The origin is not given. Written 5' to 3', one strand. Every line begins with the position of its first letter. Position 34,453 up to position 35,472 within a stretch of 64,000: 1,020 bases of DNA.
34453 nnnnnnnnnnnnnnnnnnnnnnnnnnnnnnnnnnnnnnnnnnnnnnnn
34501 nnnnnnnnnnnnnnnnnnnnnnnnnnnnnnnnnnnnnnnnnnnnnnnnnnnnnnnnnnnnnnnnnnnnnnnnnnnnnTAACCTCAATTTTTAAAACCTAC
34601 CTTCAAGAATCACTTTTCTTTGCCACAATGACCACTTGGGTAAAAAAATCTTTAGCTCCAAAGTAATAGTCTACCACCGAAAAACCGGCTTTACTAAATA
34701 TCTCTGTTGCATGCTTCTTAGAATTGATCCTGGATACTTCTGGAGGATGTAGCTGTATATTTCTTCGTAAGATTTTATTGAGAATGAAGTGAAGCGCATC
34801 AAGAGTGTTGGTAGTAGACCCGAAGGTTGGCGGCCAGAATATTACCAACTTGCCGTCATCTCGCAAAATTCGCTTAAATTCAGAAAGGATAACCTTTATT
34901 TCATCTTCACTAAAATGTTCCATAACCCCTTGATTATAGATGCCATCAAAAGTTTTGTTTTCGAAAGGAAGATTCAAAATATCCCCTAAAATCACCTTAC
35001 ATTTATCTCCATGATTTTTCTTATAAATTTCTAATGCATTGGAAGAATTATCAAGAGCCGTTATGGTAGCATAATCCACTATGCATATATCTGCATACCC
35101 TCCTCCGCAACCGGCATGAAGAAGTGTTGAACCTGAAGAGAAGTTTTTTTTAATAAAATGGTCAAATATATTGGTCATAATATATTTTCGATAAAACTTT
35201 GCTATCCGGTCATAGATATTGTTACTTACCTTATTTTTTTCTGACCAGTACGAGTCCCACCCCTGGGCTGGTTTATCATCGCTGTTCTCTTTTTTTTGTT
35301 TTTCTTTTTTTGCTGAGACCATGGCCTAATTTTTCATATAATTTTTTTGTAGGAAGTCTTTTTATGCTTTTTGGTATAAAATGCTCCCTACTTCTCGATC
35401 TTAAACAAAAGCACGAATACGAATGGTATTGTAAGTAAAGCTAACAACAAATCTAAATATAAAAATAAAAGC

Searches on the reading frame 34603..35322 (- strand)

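Call 19: search_protein_families(library=pfam, proteins=[window:34603-35322:-])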
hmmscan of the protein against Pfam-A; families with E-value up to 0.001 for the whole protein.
window:34603-35322:- (239 aa): 6 families
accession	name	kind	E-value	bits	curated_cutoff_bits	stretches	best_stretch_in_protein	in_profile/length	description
PF08241.18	Methyltransf_11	-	4e-16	59.9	21.2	1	68-161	1-95/95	Methyltransferase domain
PF13649.12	Methyltransf_25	-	9.1e-15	55.6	27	1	68-157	2-97/97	Methyltransferase domain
PF13847.12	Methyltransf_31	-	6.7e-09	36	27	1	62-163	2-111/145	Methyltransferase domain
PF08242.18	Methyltransf_12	-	2.1e-07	32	30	1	68-159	1-98/98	Methyltransferase domain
PF13489.12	Methyltransf_23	-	5e-06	26.8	27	1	55-217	15-162/164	Methyltransferase domain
PF02353.26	CMAS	-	1.1e-05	25.3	27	1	58-163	57-166/273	Mycolic acid cyclopropane synthetase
